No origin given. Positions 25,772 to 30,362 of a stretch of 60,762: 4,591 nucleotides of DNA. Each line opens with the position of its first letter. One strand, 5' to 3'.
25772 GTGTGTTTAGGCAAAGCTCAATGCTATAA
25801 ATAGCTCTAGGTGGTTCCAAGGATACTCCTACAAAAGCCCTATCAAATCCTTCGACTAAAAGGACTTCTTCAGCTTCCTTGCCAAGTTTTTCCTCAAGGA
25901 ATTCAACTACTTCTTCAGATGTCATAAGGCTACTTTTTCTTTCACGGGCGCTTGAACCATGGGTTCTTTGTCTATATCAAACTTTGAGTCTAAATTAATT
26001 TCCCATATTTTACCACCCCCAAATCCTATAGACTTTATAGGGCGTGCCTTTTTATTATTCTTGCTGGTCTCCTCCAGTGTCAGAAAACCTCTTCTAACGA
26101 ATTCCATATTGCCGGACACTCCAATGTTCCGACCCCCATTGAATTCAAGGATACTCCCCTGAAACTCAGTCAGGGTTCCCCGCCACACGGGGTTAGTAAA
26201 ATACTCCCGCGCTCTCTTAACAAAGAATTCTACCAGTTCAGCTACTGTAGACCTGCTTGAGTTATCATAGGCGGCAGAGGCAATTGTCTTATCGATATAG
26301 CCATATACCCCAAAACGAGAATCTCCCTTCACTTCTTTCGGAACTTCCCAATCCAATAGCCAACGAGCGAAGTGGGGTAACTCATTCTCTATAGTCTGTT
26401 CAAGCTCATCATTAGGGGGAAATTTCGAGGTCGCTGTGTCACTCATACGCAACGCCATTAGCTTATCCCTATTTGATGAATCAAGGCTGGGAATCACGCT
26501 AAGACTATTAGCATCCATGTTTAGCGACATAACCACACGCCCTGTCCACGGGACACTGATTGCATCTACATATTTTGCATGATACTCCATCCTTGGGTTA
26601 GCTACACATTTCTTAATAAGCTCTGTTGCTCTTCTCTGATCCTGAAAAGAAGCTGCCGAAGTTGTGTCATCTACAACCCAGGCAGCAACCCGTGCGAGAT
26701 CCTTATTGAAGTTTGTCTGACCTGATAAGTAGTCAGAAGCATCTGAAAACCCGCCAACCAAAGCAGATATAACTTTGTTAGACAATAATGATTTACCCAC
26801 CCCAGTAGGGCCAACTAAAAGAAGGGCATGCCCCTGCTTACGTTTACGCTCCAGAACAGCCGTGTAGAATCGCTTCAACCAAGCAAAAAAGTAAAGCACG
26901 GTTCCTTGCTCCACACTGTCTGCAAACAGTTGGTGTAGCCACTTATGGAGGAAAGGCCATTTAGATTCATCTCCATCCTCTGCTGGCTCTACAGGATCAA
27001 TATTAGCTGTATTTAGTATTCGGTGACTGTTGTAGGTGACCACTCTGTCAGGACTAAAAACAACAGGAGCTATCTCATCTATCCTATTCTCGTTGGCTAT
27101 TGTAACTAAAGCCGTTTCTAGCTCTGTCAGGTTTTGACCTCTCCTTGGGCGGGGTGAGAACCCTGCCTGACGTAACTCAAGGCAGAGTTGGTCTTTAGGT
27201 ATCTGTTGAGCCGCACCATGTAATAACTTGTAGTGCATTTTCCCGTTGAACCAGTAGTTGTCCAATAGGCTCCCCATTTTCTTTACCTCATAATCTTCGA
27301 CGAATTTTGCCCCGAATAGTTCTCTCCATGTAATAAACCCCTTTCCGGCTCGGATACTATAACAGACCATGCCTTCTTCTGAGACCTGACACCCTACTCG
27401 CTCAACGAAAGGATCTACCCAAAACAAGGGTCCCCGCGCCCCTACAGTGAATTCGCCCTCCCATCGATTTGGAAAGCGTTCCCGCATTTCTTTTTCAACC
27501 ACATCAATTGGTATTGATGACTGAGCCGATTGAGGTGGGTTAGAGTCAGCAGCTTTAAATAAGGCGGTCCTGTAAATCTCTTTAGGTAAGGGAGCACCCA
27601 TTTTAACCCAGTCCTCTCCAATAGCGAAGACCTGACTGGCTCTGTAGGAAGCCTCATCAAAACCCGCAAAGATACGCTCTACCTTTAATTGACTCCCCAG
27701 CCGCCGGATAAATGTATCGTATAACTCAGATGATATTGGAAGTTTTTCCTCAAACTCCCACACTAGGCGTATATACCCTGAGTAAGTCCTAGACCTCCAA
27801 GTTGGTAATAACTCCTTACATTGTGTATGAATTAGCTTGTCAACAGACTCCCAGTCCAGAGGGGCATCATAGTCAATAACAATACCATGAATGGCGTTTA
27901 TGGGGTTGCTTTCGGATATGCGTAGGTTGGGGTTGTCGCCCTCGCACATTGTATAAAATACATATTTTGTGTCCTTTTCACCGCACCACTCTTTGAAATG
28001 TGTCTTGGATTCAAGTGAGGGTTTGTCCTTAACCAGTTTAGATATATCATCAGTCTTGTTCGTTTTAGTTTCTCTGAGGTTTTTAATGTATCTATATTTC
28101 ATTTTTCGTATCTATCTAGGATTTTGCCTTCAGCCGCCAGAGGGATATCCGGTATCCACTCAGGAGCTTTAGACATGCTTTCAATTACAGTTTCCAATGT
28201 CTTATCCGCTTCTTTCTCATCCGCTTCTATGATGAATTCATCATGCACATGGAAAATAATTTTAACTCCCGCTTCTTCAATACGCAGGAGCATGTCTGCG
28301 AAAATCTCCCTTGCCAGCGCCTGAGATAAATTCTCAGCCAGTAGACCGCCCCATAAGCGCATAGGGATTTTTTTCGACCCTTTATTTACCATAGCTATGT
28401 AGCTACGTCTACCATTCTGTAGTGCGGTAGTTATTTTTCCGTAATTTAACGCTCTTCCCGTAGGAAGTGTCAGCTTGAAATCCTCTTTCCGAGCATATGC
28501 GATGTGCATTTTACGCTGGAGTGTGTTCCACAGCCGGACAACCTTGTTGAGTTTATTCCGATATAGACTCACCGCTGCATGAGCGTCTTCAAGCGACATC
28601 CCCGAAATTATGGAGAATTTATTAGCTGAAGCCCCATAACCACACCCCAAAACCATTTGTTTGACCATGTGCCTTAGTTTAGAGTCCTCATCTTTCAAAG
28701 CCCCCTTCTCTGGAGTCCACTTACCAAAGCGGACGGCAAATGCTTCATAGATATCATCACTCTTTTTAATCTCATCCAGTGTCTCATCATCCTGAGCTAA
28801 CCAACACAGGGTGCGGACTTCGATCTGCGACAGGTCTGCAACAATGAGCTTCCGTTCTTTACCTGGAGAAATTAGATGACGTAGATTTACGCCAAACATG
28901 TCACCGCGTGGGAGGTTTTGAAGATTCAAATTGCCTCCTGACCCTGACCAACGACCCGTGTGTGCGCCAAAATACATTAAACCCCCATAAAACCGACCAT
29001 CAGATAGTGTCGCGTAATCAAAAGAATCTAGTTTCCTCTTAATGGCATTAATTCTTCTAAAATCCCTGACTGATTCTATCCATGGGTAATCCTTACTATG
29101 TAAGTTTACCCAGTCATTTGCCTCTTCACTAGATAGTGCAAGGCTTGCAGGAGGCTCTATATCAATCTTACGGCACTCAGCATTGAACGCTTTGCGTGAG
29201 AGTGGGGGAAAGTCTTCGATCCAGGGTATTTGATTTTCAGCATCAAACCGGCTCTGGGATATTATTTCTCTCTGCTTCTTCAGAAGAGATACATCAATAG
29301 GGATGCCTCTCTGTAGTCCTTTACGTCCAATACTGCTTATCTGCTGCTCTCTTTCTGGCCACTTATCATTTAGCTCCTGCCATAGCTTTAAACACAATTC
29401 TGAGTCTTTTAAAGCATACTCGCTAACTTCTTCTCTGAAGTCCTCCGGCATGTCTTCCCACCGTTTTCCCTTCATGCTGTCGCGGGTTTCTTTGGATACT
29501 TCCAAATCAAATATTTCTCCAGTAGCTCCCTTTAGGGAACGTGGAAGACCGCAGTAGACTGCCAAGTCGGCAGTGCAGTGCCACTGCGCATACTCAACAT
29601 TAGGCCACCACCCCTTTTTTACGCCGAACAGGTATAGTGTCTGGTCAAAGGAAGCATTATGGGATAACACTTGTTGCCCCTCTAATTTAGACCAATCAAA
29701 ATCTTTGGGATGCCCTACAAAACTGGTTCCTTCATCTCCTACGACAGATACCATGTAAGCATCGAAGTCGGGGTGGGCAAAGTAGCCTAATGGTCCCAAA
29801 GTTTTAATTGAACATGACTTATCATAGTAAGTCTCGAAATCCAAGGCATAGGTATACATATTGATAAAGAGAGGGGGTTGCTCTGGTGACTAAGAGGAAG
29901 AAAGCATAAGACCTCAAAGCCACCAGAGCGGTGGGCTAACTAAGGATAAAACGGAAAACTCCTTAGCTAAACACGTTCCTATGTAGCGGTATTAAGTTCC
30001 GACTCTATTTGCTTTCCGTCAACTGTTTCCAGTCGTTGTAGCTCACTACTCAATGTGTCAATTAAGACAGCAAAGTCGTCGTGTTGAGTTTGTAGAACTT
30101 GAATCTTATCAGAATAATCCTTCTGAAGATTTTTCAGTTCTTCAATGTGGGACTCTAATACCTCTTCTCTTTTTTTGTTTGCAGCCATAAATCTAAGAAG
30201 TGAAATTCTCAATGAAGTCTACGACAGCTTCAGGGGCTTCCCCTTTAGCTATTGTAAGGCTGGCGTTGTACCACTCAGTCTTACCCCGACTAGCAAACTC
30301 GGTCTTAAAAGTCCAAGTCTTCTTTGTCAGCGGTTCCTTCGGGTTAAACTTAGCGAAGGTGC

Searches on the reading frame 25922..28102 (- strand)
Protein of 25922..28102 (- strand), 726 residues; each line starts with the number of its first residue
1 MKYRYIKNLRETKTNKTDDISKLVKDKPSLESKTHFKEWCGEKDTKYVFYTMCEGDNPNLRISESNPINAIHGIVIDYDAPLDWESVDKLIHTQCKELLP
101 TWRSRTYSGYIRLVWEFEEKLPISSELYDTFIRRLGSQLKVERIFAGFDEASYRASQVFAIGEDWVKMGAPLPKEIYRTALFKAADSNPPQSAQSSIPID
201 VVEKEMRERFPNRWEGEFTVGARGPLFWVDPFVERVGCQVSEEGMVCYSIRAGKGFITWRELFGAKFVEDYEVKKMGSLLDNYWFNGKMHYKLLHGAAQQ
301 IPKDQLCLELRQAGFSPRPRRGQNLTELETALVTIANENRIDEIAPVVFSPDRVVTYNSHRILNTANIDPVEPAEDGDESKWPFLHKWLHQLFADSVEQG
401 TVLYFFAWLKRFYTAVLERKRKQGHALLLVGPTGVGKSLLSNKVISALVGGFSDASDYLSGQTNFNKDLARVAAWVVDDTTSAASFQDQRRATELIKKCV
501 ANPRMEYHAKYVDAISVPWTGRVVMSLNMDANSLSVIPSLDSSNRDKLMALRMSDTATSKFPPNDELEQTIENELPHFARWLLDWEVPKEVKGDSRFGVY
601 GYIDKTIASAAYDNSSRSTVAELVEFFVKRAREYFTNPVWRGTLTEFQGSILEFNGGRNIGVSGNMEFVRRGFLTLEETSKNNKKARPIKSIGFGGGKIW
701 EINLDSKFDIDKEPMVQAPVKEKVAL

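Call 13: search_protein_families(library=phrogs, proteins=[window:25922-28102:-], max_evalue=0.001)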
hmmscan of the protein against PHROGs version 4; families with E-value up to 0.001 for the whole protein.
window:25922-28102:- (726 aa): 3 families
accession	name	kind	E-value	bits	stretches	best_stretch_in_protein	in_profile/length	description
phrog_1156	-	DNA, RNA and nucleotide metabolism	2.5e-08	34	1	340-586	483-720/855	DNA primase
phrog_1829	-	DNA, RNA and nucleotide metabolism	3.5e-07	29.8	1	384-584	470-656/772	DNA primase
phrog_24712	-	unknown function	0.00029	19.8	1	398-587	450-626/801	-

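Call 14: search_protein_families(library=pfam, proteins=[window:25922-28102:-], max_evalue=0.01)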
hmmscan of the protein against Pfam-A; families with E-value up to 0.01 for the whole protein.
window:25922-28102:- (726 aa): 3 families
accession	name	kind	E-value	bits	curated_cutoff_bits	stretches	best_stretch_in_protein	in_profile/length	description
PF19263.5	DUF5906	-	1.5e-11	45.3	27.6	1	429-532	1-104/114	Family of unknown function (DUF5906)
PF13191.12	AAA_16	-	0.0025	18.8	32.6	1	415-454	14-58/167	AAA ATPase domain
PF12775.13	AAA_7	-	0.0029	17.6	25.8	1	413-449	22-58/181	P-loop containing dynein motor region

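Call 84: search_protein_families(library=ncbifam, proteins=[window:25922-28102:-], max_evalue=0.01)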
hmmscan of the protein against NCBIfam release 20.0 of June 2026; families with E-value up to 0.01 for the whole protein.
window:25922-28102:- (726 aa): 3 families
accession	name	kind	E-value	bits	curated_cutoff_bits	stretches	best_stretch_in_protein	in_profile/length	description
NF004310.0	PRK05707.1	equivalog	1.7e-05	24.4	280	1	405-449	4-47/328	DNA polymerase III subunit delta'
TIGR01613.1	primase_Cterm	subfamily_domain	0.00041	19.3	108.7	1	378-582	36-229/304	phage/plasmid primase, P4 family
TIGR00678.1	holB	equivalog_domain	0.0046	16.6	180.6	0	419-450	9-40/188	DNA polymerase III subunit delta'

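Call 85: find_related_loci(query=window:25922-28099:-, collection=viral_contigs, flank=300)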
Query window:25922-28099:- (725 aa) in viral_contigs; peptide patterns used: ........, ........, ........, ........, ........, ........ (x = any residue, [..] = any of these).
27 stretches matched a pattern; 26 encode a relative of the query (tblastn E <= 1e-3); 24 distinct loci.
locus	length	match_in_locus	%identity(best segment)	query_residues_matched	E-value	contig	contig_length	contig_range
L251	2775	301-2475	89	1-725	0e+0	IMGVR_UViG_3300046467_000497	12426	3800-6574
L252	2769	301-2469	83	1-724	0e+0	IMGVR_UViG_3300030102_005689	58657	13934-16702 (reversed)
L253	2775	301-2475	78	1-725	0e+0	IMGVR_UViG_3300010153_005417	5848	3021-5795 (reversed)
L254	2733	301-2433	68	1-711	0e+0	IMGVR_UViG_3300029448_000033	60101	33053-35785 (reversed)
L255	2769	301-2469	85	1-723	0e+0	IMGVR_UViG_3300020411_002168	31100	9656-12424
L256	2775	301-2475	89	1-725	0e+0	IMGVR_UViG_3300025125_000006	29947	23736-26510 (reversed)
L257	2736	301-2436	63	1-710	0e+0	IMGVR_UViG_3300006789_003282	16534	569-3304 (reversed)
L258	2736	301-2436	62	1-710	0e+0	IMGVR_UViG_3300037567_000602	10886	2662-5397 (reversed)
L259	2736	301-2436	62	1-710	0e+0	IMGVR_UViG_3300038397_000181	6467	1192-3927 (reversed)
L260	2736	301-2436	62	1-710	0e+0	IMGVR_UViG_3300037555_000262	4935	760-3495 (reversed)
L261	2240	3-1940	69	65-710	0e+0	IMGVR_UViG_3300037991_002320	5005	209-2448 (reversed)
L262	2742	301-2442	61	2-713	0e+0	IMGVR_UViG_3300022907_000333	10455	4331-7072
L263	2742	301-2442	61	2-713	0e+0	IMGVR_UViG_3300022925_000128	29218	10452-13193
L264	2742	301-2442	61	2-713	0e+0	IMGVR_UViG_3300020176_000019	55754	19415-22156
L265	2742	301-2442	61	2-713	0e+0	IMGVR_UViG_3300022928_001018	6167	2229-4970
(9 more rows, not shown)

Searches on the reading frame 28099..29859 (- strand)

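Call 13: search_protein_families(library=phrogs, proteins=[window:28099-29859:-], max_evalue=0.001)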
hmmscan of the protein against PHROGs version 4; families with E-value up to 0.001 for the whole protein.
window:28099-29859:- (586 aa): 5 families
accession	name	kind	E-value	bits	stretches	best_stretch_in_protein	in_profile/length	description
phrog_17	-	DNA, RNA and nucleotide metabolism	2.2e-78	265.5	1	4-584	673-1230/1445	DNA polymerase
phrog_10285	-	DNA, RNA and nucleotide metabolism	6.5e-39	134.8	1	312-586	31-320/321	DNA polymerase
phrog_7766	-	DNA, RNA and nucleotide metabolism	4e-32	112.1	1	434-586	31-185/186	DNA polymerase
phrog_2573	-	DNA, RNA and nucleotide metabolism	5.5e-12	46.5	1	332-575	13-265/336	DNA polymerase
phrog_15971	-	DNA, RNA and nucleotide metabolism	6.8e-08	33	0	283-455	117-271/376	DNA polymerase I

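Call 14: search_protein_families(library=pfam, proteins=[window:28099-29859:-], max_evalue=0.01)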
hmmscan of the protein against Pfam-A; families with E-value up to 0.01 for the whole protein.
window:28099-29859:- (586 aa): 1 family
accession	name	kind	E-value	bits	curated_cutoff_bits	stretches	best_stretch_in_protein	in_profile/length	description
PF00476.26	DNA_pol_A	-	3.7e-30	105.6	34.3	1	252-582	67-377/381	DNA polymerase family A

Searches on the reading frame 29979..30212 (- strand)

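Call 73: search_protein_families(library=pfam, proteins=[window:29979-30212:-], max_evalue=0.05)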
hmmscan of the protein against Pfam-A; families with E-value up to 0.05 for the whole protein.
window:29979-30212:- (77 aa): 3 families
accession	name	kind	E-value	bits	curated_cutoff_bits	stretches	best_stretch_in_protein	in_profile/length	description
PF25481.1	Nucleoprot-TPR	-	0.0014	19.1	27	1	16-62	28-74/80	Nucleoprotein TPR-like domain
PF20400.3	BAR_4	-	0.013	15.7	27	1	11-60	22-71/192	BAR-like domain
PF01017.26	STAT_alpha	-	0.027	15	27.5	1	20-71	1-52/167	STAT transcription factor, coiled-coil domain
